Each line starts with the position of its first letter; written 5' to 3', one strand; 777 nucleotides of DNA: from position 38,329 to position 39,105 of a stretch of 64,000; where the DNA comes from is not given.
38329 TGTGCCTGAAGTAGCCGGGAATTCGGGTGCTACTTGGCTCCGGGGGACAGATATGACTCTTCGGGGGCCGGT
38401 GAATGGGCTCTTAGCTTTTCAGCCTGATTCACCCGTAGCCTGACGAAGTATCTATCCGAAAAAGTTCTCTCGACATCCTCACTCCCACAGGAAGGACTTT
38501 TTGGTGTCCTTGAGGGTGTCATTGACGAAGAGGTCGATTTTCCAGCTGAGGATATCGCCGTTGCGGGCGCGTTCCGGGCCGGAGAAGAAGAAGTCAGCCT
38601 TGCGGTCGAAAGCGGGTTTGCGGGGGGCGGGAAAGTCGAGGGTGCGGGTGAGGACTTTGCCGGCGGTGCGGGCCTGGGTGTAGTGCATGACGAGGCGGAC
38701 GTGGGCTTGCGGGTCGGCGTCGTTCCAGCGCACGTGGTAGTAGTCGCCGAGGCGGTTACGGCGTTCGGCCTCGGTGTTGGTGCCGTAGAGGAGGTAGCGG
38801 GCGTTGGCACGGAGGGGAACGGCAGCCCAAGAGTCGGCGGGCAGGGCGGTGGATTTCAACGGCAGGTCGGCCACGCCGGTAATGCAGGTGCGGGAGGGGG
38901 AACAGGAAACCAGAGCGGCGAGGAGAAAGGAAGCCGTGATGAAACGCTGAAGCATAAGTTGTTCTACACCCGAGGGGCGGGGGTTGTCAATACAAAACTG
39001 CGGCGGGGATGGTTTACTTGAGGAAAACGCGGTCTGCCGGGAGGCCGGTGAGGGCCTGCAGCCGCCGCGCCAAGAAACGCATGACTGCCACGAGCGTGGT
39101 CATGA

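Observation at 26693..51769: Inverted pair of about 125-nt repeats (about 89% identical) 25 kb apart, bracketing the glycan cluster and the R-M system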

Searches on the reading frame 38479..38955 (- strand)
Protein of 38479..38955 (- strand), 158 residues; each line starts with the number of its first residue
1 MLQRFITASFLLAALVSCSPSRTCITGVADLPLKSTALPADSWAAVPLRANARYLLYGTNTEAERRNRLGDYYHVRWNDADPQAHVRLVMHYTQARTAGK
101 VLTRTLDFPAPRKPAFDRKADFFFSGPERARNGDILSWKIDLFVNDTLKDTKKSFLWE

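Call 64: find_encoding_contigs(protein=window:38479-38955:-, flank=10000, max_places=10)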
Protein window:38479-38955:- (158 aa): 15 contigs read that carry it; 10 places shown.
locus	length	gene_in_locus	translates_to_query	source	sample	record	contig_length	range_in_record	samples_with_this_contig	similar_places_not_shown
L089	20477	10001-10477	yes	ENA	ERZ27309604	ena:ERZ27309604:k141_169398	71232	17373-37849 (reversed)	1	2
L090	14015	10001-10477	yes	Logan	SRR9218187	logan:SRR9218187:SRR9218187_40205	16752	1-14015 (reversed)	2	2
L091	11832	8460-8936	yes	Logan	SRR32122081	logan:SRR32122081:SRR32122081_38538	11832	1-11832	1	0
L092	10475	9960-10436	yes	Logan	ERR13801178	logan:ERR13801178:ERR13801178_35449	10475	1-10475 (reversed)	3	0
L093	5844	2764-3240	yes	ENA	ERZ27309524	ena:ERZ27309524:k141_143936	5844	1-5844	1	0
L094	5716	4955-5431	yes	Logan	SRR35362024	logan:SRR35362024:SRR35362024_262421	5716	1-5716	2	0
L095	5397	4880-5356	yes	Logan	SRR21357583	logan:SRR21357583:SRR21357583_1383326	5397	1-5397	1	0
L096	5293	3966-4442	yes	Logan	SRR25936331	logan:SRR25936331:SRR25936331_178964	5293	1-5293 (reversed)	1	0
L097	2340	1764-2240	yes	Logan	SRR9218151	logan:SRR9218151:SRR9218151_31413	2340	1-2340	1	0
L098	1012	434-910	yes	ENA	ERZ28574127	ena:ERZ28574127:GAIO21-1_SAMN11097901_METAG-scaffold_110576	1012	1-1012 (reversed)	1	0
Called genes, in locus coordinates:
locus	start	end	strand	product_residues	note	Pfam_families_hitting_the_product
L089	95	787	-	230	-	PF02817:E3_binding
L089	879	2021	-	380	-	PF07969:Amidohydro_3 (weak), PF01979:Amidohydro_1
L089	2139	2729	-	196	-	PF00625:Guanylate_kin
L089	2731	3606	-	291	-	PF03755:YicC-like_N, PF08340:YicC-like_C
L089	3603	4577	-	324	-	PF13177:DNA_pol3_delta2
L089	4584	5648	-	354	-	PF01817:CM_2, PF00800:PDT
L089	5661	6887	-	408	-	PF08238:Sel1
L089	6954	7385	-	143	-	PF01832:Glucosaminidase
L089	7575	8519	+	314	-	PF22015:OSBS_N, PF13378:MR_MLE_C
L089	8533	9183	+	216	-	PF00834:Ribul_P_3_epim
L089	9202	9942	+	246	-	-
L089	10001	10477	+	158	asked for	-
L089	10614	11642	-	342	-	PF00535:Glycos_transf_2, PF10111:Glyco_tranf_2_2 (weak), PF13641:Glyco_tranf_2_3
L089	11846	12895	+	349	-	PF13641:Glyco_tranf_2_3, PF00535:Glycos_transf_2, PF10111:Glyco_tranf_2_2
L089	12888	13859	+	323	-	PF00535:Glycos_transf_2, PF10111:Glyco_tranf_2_2, PF13641:Glyco_tranf_2_3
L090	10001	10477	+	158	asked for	-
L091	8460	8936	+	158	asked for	-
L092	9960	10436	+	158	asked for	-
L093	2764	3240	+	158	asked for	-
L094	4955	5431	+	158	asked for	-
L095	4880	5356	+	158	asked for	-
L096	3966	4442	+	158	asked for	-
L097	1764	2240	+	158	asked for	-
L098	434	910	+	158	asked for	-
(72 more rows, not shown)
